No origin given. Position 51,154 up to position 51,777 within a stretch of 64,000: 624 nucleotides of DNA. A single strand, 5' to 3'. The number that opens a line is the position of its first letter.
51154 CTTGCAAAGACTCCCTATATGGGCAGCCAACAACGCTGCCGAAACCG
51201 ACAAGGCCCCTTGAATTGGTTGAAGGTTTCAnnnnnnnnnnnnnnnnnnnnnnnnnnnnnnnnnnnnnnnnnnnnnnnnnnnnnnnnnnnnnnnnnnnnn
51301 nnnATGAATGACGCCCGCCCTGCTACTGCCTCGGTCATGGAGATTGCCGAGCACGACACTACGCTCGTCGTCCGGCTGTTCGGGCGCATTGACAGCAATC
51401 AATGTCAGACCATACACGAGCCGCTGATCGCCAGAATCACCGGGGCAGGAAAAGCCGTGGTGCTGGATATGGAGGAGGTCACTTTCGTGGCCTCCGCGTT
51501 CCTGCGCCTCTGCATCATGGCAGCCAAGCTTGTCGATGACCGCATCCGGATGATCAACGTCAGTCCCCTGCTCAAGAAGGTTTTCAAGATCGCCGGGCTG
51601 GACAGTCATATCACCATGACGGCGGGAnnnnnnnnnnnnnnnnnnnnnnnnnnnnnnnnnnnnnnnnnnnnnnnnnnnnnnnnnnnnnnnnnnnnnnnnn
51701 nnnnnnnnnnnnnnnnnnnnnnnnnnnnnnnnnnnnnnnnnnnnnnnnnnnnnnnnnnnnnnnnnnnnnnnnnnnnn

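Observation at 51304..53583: In-frame STAS domain fused to acetyl-CoA synthetase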

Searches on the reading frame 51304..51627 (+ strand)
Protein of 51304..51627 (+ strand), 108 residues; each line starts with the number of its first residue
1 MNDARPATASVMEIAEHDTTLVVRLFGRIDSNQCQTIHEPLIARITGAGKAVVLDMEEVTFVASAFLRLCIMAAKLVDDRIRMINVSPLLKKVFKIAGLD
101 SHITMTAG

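Call 55: search_solved_structures(query=window:51304-51627:+, max_evalue=1, show_alignments=4)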
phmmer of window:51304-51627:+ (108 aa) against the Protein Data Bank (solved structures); distinct sequences matched with E-value up to 1: 11.
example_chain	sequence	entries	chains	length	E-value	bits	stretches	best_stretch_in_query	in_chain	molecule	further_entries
1h4x_A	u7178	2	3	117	2.6e-06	30.9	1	17-100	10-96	ANTI-SIGMA F FACTOR ANTAGONIST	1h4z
1h4y_A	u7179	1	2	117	3.6e-06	30.4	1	17-100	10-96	ANTI-SIGMA F FACTOR ANTAGONIST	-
4hyl_A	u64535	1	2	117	6e-05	26.5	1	21-104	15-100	Stage II sporulation protein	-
1th8_B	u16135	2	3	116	0.00046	23.7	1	17-104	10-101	Anti-sigma F factor antagonist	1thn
1sbo_A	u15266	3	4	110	0.00048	23.6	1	12-102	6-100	Putative anti-sigma factor antagonist TM1442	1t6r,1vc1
1tid_B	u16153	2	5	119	0.0011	22.4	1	17-104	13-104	Anti-sigma F factor antagonist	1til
1auz_A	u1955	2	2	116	0.0024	21.4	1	17-101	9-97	SPOIIAA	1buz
3t6o_A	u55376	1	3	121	0.0048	20.4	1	23-100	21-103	Sulfate transporter/antisigma-factor antagonist STAS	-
4qtp_A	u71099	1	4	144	0.0084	19.6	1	14-101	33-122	Anti-sigma factor antagonist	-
8ih8_A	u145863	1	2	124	0.031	17.8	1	11-100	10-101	Anti-sigma-F factor antagonist RsfB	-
6m36_B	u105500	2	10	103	0.093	16.3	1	13-106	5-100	Anti-sigma-B factor antagonist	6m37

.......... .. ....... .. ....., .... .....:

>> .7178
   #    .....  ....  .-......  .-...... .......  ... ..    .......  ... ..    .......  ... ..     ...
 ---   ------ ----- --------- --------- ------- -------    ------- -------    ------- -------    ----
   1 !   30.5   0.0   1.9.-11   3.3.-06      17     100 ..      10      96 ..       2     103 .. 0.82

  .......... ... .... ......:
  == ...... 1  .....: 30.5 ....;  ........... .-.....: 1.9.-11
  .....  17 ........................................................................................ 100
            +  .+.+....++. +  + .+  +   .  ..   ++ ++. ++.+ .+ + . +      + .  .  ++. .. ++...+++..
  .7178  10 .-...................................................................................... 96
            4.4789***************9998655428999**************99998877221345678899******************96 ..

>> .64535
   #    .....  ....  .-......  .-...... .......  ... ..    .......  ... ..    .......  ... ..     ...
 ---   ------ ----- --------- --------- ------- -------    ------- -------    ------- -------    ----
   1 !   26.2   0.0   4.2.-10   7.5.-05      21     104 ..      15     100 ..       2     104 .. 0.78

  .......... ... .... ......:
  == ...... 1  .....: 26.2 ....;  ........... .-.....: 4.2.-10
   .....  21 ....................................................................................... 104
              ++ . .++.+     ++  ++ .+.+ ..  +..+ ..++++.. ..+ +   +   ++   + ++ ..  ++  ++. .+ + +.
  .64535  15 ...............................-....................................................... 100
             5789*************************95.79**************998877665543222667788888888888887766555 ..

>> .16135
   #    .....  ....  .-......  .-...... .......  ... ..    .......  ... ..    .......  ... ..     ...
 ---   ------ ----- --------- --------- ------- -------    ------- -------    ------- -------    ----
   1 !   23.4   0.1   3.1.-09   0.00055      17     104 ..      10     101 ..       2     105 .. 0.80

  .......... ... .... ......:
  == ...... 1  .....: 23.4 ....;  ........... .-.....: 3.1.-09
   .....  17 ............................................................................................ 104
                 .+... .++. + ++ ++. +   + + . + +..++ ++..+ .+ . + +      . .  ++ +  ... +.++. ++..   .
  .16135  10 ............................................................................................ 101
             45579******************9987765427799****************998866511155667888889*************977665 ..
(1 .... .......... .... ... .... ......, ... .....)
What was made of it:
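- Closest known: SpoIIAA/SpoIIAB/SpoIIE and RsbV/RsbW/RsbU partner-switching modules. Same: A Ser lies at the phospho-acceptor position (call 55).
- Checked: The motif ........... is present, and HMMER aligns Ser64 (51493-51495) with the first Ser of D-S-S-G in solved SpoIIAA structures (call 55).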
